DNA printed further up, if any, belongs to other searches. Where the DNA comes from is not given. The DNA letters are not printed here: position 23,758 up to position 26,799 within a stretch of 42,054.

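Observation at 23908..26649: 913-aa cysteine-rich orphan exoprotein as the largest component of the T4SS-like operon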

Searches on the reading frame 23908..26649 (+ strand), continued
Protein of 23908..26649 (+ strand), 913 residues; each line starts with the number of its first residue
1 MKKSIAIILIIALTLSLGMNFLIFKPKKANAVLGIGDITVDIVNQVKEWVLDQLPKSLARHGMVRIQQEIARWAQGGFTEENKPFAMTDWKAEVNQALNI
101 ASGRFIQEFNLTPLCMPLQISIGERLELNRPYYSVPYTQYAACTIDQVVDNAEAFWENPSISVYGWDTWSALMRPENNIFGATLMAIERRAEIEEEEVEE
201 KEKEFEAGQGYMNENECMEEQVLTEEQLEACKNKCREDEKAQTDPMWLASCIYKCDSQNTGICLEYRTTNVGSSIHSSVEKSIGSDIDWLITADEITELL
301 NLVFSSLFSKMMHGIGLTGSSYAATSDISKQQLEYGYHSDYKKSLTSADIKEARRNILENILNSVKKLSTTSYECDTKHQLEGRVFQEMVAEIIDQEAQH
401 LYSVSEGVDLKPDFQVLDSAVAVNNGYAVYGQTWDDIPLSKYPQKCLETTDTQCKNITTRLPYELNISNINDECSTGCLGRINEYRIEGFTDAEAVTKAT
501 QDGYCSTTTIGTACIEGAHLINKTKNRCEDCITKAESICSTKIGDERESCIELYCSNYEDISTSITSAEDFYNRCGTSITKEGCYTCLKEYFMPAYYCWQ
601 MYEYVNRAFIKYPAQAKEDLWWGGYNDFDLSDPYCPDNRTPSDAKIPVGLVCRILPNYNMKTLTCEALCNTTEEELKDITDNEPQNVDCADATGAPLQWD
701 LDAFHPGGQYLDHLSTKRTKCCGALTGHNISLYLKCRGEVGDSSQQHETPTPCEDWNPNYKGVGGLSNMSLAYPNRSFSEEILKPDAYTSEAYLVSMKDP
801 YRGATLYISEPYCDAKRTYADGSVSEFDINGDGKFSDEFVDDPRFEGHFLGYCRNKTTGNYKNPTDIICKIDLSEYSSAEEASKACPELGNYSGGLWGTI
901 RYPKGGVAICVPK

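Call 104: find_encoding_contigs(protein=P0120, flank=10000, max_places=1)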
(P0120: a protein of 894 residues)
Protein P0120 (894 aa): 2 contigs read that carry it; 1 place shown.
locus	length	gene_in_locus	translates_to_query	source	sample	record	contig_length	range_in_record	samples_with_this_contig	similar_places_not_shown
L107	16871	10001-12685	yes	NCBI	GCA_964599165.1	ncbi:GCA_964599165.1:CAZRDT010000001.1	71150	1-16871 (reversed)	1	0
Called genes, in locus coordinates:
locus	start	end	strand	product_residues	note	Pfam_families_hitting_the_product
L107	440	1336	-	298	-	-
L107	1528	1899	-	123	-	PF08378:NERD (weak), PF02021:UPF0102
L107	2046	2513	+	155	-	PF00961:LAGLIDADG_1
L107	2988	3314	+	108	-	PF01258:zf-dskA_traR (weak)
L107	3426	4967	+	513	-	PF13541:ChlI, PF00158:Sigma54_activat (faint), PF00493:MCM, PF01078:Mg_chelatase, PF07728:AAA_5, PF13335:Mg_chelatase_C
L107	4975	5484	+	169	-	PF06414:Zeta_toxin, PF08433:KTI12, PF13671:AAA_33, PF13207:AAA_17 (faint)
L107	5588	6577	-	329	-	PF23473:LysM3_LYK4_5 (faint), PF01476:LysM, PF23577:LysM_RLK (faint), PF01551:Peptidase_M23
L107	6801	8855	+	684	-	PF00580:UvrD-helicase, PF01443:Viral_helicase1 (faint), PF13245:AAA_19, PF13604:AAA_30 (faint), PF13361:UvrD_C, PF13538:UvrD_C_2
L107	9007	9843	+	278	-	PF00398:RrnaAD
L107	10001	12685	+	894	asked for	-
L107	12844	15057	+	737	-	-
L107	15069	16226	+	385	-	-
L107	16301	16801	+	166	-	PF12666:PrgI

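Call 105: find_encoding_contigs(protein=P0084, flank=10000, max_places=1)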
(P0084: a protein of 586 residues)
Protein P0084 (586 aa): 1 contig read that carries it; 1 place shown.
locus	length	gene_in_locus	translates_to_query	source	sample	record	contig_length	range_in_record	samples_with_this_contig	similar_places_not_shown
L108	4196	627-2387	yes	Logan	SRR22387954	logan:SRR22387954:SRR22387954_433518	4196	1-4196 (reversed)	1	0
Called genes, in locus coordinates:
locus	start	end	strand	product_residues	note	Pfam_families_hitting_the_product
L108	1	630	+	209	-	?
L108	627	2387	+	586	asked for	PF00041:fn3 (faint)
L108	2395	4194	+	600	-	?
